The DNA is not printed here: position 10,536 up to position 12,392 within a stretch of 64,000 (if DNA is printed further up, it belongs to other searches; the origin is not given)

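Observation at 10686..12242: F-box-like protein with about 14 near-identical 33-aa Trp/Cys-containing ankyrin-like repeats (99-nt tandem array)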

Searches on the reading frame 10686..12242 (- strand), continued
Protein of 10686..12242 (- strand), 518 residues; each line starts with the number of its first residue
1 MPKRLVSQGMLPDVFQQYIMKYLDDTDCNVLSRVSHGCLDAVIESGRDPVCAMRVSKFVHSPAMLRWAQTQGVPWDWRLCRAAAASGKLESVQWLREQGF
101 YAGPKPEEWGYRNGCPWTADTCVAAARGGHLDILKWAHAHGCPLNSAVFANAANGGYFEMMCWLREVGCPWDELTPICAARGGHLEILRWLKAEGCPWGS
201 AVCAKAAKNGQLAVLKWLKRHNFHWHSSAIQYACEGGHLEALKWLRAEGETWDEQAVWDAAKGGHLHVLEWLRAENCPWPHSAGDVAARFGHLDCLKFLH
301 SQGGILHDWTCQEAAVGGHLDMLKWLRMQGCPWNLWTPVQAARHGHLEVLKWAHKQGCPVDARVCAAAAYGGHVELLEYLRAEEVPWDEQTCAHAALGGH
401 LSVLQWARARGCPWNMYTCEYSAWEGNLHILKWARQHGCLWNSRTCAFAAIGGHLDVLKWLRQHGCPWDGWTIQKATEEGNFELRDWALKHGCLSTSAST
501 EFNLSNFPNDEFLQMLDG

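Call 11: find_encoding_contigs(protein=window:10686-12242:-, flank=3000, max_places=4)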
Protein window:10686-12242:- (518 aa): 24 contigs read that carry it; 4 places shown.
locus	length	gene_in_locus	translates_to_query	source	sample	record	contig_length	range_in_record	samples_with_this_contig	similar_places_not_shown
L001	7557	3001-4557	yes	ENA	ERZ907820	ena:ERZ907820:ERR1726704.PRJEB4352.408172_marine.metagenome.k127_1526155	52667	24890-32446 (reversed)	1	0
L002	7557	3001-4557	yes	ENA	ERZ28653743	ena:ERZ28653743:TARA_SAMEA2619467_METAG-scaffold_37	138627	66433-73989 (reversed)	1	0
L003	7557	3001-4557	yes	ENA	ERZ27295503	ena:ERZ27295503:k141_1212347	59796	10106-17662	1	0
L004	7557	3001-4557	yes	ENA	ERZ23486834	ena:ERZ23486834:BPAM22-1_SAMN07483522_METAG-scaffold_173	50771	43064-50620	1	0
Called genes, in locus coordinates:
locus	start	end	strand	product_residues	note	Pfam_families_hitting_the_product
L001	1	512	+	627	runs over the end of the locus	PF13415:Beta-prop_FBX42 (faint), PF13964:Beta-prop_Calicin (faint), PF25210:Kelch_FKB95 (faint), PF07646:Kelch_2 (faint), PF01344:Kelch_1, PF24681:Kelch_KLHDC2_KLHL20_DRC7 (weak), PF01344:Kelch_1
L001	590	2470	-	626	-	PF03094:Mlo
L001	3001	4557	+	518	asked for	-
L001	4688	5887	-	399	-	PF01753:zf-MYND, PF07719:TPR_2 (faint), PF13424:TPR_12 (faint)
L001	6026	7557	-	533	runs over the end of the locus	-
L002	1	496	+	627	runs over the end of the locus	PF13415:Beta-prop_FBX42 (faint), PF13964:Beta-prop_Calicin (faint), PF25210:Kelch_FKB95 (faint), PF07646:Kelch_2 (faint), PF01344:Kelch_1, PF24681:Kelch_KLHDC2_KLHL20_DRC7 (weak), PF01344:Kelch_1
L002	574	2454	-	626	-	PF03094:Mlo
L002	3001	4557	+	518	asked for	-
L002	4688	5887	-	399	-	PF01753:zf-MYND, PF07719:TPR_2 (faint), PF13424:TPR_12 (faint)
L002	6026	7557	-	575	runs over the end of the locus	-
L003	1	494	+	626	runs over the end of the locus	PF07646:Kelch_2 (faint), PF13415:Beta-prop_FBX42 (faint), PF13964:Beta-prop_Calicin (faint), PF25210:Kelch_FKB95 (faint), PF01344:Kelch_1, PF24681:Kelch_KLHDC2_KLHL20_DRC7 (weak), PF01344:Kelch_1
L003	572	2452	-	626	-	PF03094:Mlo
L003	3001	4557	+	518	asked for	-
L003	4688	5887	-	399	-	PF01753:zf-MYND, PF07719:TPR_2 (faint), PF13424:TPR_12 (faint)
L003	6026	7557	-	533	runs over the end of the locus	-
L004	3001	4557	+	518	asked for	-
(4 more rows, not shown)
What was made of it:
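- The exact protein is found in 564 assembly blocks (call 11).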

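Call 13: list_cluster_members(proteins=[window:10686-12242:-, window:12530-14671:+])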
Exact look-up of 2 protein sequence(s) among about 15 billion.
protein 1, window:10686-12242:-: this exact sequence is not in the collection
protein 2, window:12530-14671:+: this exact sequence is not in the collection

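Call 19: find_related_loci(query=window:10686-12242:-, collection=viral_contigs, flank=3000)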
Query window:10686-12242:- (518 aa) in viral_contigs; peptide patterns used: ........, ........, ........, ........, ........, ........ (x = any residue, [..] = any of these).
No stretch of DNA in the collection matches any of the patterns.
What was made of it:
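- A scan for close viral relatives found none (call 19).
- Tried and rejected: Viral-contig scan with exact peptides of the whole protein (call 19): nothing found.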

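Call 38: predict_structure(alignment_id=A1)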
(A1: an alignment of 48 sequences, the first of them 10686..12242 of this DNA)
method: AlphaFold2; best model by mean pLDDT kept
length: 518 residues; sequences in the alignment: 48
mean_pLDDT: 89.6   pTM: 0.80
mean pLDDT of the five models: 89.6, 89.1, 88.8, 88.8, 87.9
residues with pLDDT >= 90: 390; 70-90: 63; 50-70: 36; < 50: 29
segments of 3 or more residues with pLDDT < 50: 1-9, 498-506, 508-511, 513-518
pLDDT, mean of each block of 10 residues (from residue 1): 46 71 79 74 69 65 87 82 94 86 61 80 97 97 97 98 98 98 98 96 97 97 88 98 96 96 98 96 97 98 95 98 98 97 98 97 98 98 98 98 98 98 98 98 98 98 97 96 97 71 47 44
secondary structure, 60 per line:
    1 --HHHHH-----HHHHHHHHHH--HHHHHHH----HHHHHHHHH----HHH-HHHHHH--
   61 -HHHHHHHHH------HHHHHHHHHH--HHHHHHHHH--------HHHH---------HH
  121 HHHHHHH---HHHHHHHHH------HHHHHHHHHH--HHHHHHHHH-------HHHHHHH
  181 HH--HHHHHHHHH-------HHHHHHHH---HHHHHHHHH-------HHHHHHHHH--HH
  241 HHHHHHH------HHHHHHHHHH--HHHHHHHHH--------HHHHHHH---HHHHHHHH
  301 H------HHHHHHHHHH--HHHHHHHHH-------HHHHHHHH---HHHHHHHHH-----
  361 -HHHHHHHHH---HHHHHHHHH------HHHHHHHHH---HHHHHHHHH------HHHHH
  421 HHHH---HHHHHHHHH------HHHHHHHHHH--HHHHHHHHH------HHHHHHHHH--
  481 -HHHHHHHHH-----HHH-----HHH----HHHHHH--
elements in order: H3-7 H13-22 H25-31 H36-44 H53-58 H62-70 H77-86 H89-97 H106-109 H119-127 H131-139 H146-155 H158-166 H174-182 H185-193 H201-208 H212-220 H228-236 H239-247 H254-263 H266-274 H283-289 H293-301 H308-317 H320-328 H336-343 H347-355 H362-370 H374-382 H389-397 H401-409 H416-424 H428-436 H443-452 H455-463 H470-478 H482-490 H511-516
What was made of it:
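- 11883..12104 (-): Linker plus N-terminal cap and about 1.5 degenerate ankyrin-like units, aa 47-120, with a ~15-20-aa insertion (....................). Helices 53-58, 62-70, 77-86 and 89-97 in the AF2 model (call 38).
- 10749..11882 (-): Fourteen 27-aa (81-nt) short ankyrin units in perfect register, aa 121-498. Each unit is helix - GG(H) turn - helix - short GCPWD loop, with no beta-hairpin. AF2 pLDDT is mostly 95-98 with a regular helix pair per unit (call 38).
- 10686..10748 (-): C-terminal tail, aa 499-518 plus stop (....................). Low-confidence structure; the STEF and DEFL motifs are conserved. pLDDT below 50 (call 38).
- On Ankyrin repeat superfamily: There is a helix pair per unit at pLDDT 95-98 (call 38).
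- AF2 model: pLDDT 89.6, pTM 0.80, with a helix pair per unit (call 38).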

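Call 41: fold_search(model_id=the predicted structure, library=pdb)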
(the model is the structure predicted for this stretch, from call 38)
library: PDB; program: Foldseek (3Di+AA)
matches with E <= 10: 789; with E <= 0.001: 106
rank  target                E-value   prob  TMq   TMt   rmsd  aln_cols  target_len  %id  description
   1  7uzu_A                2.7e-12  1.00  0.32  0.36  18.3       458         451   18  Ankyrin-1 (N-terminal region of membrane binding domain, local refinement from consensus reconstruction; bound to N-te (released 2022-07-20)
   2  5orq_A                8.8e-09  1.00  0.21  0.27  19.6       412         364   15  Crystal structure of designed cPPR-Telo1 in complex with ssDNA (released 2018-06-20)
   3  5y4f_B                9.9e-09  1.00  0.31  0.37  13.3       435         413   15  Crystal Structure of AnkB Ankyrin Repeats R13-24 in complex with autoinhibition segment AI-c (released 2017-09-13)
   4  4m57                  1.2e-08  1.00  0.24  0.19  33.8       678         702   13  Crystal structure of the pentatricopeptide repeat protein PPR10 from maize (released 2013-10-30)
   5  8r6s_G                1.2e-08  1.00  0.28  0.21  28.7       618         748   13  Plastid-encoded RNA polymerase (Integrated model) (released 2024-03-13)
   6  5et0_A                1.3e-08  1.00  0.40  0.60   5.1       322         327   26  Crystal structure of Myo3b-ARB2 in complex with Espin1-AR (released 2016-02-03)
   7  9go9_A                1.7e-08  1.00  0.33  0.17  16.7       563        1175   14  Prepore state of alpha-Latrotoxin (released 2024-10-16)
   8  4m59_A                2.2e-08  1.00  0.22  0.18  31.4       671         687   11  Crystal structure of the pentatricopeptide repeat protein PPR10 in complex with an 18-nt psaJ RNA element (released 2013-10-30)
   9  4oe1_A                2.4e-08  1.00  0.22  0.18  31.4       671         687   11  Crystal structure of the pentatricopeptide repeat protein PPR10 (C256S/C430S/C449S) in complex with an 18-nt PSAJ rna  (released 2014-09-24)
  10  5et0_C                3.2e-08  1.00  0.40  0.60   4.9       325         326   26  Crystal structure of Myo3b-ARB2 in complex with Espin1-AR (released 2016-02-03)
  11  5orm                  3.6e-08  1.00  0.19  0.25  19.7       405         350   14  Crystal structure of designed cPPR-Telo1 (released 2018-06-20)
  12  4m59_B                3.6e-08  1.00  0.21  0.18  31.2       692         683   11  Crystal structure of the pentatricopeptide repeat protein PPR10 in complex with an 18-nt psaJ RNA element (released 2013-10-30)
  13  4oe1_B                4.6e-08  1.00  0.21  0.18  31.2       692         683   11  Crystal structure of the pentatricopeptide repeat protein PPR10 (C256S/C430S/C449S) in complex with an 18-nt PSAJ rna  (released 2014-09-24)
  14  5i9f_A                6.6e-08  1.00  0.21  0.26  20.4       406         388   13  Crystal structure of designed pentatricopeptide repeat protein dPPR-U10 in complex with its target RNA U10 (released 2016-04-27)
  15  5i9h_A                1.2e-07  1.00  0.20  0.25  19.4       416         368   12  Crystal structure of designed pentatricopeptide repeat protein dPPR-U8G2 in complex with its target RNA U8G2 (released 2016-04-27)
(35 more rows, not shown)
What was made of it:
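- Closest known: Canonical 33-residue ankyrin repeats. Different: Global superposition is poor (TM 0.2-0.4, rmsd 5-20 A), which implies a different superhelix (call 41).
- Best PDB fold hit is Ankyrin-1, E 2.7e-12 (call 41).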

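Call 44: search_protein_families(library=pfam, proteins=[P0019, P0033, P0036, P0053, P0054, P0065, P0098, P0108, P0114, P0116], max_evalue=0.01)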
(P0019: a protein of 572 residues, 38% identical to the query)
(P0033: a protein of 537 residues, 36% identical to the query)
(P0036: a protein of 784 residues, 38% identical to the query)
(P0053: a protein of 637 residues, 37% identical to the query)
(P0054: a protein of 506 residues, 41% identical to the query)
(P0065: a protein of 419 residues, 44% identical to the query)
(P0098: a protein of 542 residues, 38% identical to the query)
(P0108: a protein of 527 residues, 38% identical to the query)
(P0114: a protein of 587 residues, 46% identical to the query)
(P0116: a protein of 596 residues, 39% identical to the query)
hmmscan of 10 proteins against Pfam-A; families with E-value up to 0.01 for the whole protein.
P0019 (572 aa): 7 families
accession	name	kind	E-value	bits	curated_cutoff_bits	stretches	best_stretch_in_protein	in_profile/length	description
PF13637.12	Ank_4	-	1.8e-24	85.7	22.7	0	258-297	3-48/50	Ankyrin repeats (many copies)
PF12796.13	Ank_2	-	1.2e-20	74.3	27.3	3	427-505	4-87/90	Ankyrin repeats (3 copies)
PF13857.12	Ank_5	-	3.8e-13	49.9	27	0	255-272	19-36/56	Ankyrin repeats (many copies)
PF00023.36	Ank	-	5e-13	49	21.1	0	479-506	2-30/33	Ankyrin repeat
PF13606.12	Ank_3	-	6.4e-12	44.8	22.3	0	255-275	5-25/30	Ankyrin repeat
PF00646.38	F-box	-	9e-06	25.8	20.5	1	16-47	3-34/43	F-box domain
PF24521.3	Ank_KRIT1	-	0.0017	18.5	80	0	285-326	25-65/149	KRIT1 ankyrin-repeats domain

P0033 (537 aa): 7 families
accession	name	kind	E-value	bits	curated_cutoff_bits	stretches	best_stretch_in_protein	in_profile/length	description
PF13637.12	Ank_4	-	1.3e-33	114.7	22.7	6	201-240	3-48/50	Ankyrin repeats (many copies)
PF12796.13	Ank_2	-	7.4e-22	78.2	27.3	1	148-222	4-87/90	Ankyrin repeats (3 copies)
PF13606.12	Ank_3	-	3.9e-19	66.9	22.3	0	89-108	8-27/30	Ankyrin repeat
PF13857.12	Ank_5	-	9.5e-15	55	27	0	198-225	19-46/56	Ankyrin repeats (many copies)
PF00023.36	Ank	-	9.9e-13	48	21.1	0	201-225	8-32/33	Ankyrin repeat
PF00646.38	F-box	-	1.6e-05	25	20.5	1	9-43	4-38/43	F-box domain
PF19419.5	DUF5983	-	0.0027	18.4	27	0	131-167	39-72/90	Family of unknown function (DUF5983) C-terminal domain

P0036 (784 aa): 8 families
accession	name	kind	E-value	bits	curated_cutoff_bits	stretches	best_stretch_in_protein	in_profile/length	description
PF13637.12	Ank_4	-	2.7e-24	85.1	22.7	2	460-499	4-49/50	Ankyrin repeats (many copies)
PF12796.13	Ank_2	-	5e-18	65.9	27.3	1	460-533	4-86/90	Ankyrin repeats (3 copies)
PF13606.12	Ank_3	-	2.8e-14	52.1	22.3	0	734-755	7-28/30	Ankyrin repeat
PF13857.12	Ank_5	-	1.9e-10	41.3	27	0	487-507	23-43/56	Ankyrin repeats (many copies)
PF00023.36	Ank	-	1.3e-09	38.2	21.1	0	514-530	9-25/33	Ankyrin repeat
PF12937.12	F-box-like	-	6.7e-08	32.6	24.3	1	355-387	3-35/47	F-box-like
PF00646.38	F-box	-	2.3e-05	24.6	20.5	1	355-385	3-33/43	F-box domain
PF24521.3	Ank_KRIT1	-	0.00025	21.2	80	0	512-552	24-64/149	KRIT1 ankyrin-repeats domain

P0053 (637 aa): 5 families
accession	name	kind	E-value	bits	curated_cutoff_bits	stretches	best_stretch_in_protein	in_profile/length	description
PF13637.12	Ank_4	-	2.4e-14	53.5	22.7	0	251-293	3-49/50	Ankyrin repeats (many copies)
PF12937.12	F-box-like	-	9.9e-07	28.9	24.3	0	20-53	3-35/47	F-box-like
PF00646.38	F-box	-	0.00074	19.8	20.5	0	21-48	4-30/43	F-box domain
PF24521.3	Ank_KRIT1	-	0.0011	19.2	80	0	274-295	46-67/149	KRIT1 ankyrin-repeats domain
PF12118.13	SprA-related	-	0.0022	17.8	27.3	0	35-69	244-281/335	SprA-related family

P0054 (506 aa): 7 families
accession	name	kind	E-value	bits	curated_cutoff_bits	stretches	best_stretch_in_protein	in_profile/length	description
PF13637.12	Ank_4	-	3.1e-14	53.2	22.7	1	246-291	1-49/50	Ankyrin repeats (many copies)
PF12796.13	Ank_2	-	2.3e-12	47.7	27.3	1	221-292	4-80/90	Ankyrin repeats (3 copies)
PF13857.12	Ank_5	-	2.8e-08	34.4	27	0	245-267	19-41/56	Ankyrin repeats (many copies)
PF24521.3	Ank_KRIT1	-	7.2e-07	29.5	80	0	293-350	8-69/149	KRIT1 ankyrin-repeats domain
PF13606.12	Ank_3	-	2.8e-06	27.6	22.3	0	246-267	6-27/30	Ankyrin repeat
PF12937.12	F-box-like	-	0.00019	21.6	24.3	1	6-38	1-35/47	F-box-like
PF00023.36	Ank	-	0.00062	20.4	21.1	0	333-357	8-32/33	Ankyrin repeat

P0065 (419 aa): 9 families
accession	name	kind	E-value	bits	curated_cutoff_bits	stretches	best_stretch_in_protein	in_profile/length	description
PF13637.12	Ank_4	-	8.3e-27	93.1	22.7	2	266-308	2-50/50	Ankyrin repeats (many copies)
PF12796.13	Ank_2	-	2.1e-25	89.5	27.3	4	241-312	4-84/90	Ankyrin repeats (3 copies)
PF13857.12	Ank_5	-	3.5e-21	75.5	27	0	263-290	18-45/56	Ankyrin repeats (many copies)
PF13606.12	Ank_3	-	4.6e-16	57.5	22.3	0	321-341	8-28/30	Ankyrin repeat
PF00023.36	Ank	-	6e-16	58.1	21.1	0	241-262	9-30/33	Ankyrin repeat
PF24521.3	Ank_KRIT1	-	1.6e-06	28.4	80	0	343-392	19-69/149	KRIT1 ankyrin-repeats domain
PF12937.12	F-box-like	-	4e-06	26.9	24.3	1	31-63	1-33/47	F-box-like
PF00646.38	F-box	-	3e-05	24.2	20.5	1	31-63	1-33/43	F-box domain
PF07967.19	zf-C3HC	-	0.0025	18.3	22.2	0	385-405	79-99/132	NuBaID N-terminal domain (aka zf-C3HC)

P0098 (542 aa): 8 families
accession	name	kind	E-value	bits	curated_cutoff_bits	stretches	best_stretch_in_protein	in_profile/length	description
PF13637.12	Ank_4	-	6.4e-27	93.5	22.7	2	254-292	4-48/50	Ankyrin repeats (many copies)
PF12796.13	Ank_2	-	5.4e-22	78.6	27.3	2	88-156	2-78/90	Ankyrin repeats (3 copies)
PF00023.36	Ank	-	6e-15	55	21.1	0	89-104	8-23/33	Ankyrin repeat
PF13606.12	Ank_3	-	2.4e-13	49.2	22.3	0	89-107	8-26/30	Ankyrin repeat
PF13857.12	Ank_5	-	1.1e-10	42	27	0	87-103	20-36/56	Ankyrin repeats (many copies)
PF00646.38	F-box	-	1.5e-06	28.3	20.5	1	7-41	2-36/43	F-box domain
PF24521.3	Ank_KRIT1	-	1.4e-05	25.2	80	0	61-107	24-70/149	KRIT1 ankyrin-repeats domain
PF12937.12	F-box-like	-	0.0006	20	24.3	1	7-41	2-36/47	F-box-like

P0108 (527 aa): 6 families
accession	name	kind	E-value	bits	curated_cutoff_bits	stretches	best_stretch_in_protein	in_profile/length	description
PF13637.12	Ank_4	-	7e-22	77.4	22.7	1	464-503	3-48/50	Ankyrin repeats (many copies)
PF12796.13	Ank_2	-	4.7e-18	66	27.3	2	275-347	3-84/90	Ankyrin repeats (3 copies)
PF13606.12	Ank_3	-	8.7e-17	59.7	22.3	0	464-485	8-29/30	Ankyrin repeat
PF13857.12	Ank_5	-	7.9e-13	48.9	27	0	464-485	22-43/56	Ankyrin repeats (many copies)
PF00023.36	Ank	-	2.6e-09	37.3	21.1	0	464-485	8-29/33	Ankyrin repeat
PF12937.12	F-box-like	-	2.4e-05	24.5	24.3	1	22-59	3-41/47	F-box-like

P0114 (587 aa): 8 families
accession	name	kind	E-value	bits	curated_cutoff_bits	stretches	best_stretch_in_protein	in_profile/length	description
PF13637.12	Ank_4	-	3.9e-22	78.3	22.7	3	344-385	3-50/50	Ankyrin repeats (many copies)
PF12796.13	Ank_2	-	2.5e-19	70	27.3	2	319-393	4-88/90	Ankyrin repeats (3 copies)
PF13606.12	Ank_3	-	1.8e-12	46.5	22.3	0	340-364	4-28/30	Ankyrin repeat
PF00023.36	Ank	-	2.1e-12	47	21.1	0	344-363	8-27/33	Ankyrin repeat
PF13857.12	Ank_5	-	9.6e-12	45.4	27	0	335-364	12-42/56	Ankyrin repeats (many copies)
PF00646.38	F-box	-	2.2e-06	27.8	20.5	1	94-130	2-38/43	F-box domain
PF24521.3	Ank_KRIT1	-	2.5e-05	24.5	80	0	365-415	18-69/149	KRIT1 ankyrin-repeats domain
PF12937.12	F-box-like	-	0.00059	20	24.3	1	95-127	3-35/47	F-box-like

P0116 (596 aa): 8 families
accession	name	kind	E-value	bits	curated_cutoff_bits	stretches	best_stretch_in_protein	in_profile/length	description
PF13637.12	Ank_4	-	1e-22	80.1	22.7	3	489-533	1-50/50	Ankyrin repeats (many copies)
PF12796.13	Ank_2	-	1.6e-22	80.3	27.3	1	303-403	3-86/90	Ankyrin repeats (3 copies)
PF13857.12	Ank_5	-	3.8e-16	59.5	27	0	292-323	7-42/56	Ankyrin repeats (many copies)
PF13606.12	Ank_3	-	3.3e-15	54.9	22.3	0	383-404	8-29/30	Ankyrin repeat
PF00023.36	Ank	-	6.2e-09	36.1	21.1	0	299-321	3-26/33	Ankyrin repeat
PF00646.38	F-box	-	1.1e-06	28.7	20.5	1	18-57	1-40/43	F-box domain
PF24521.3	Ank_KRIT1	-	8.1e-06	26.1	80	0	294-365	44-125/149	KRIT1 ankyrin-repeats domain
PF12937.12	F-box-like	-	0.00018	21.6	24.3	1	18-53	1-36/47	F-box-like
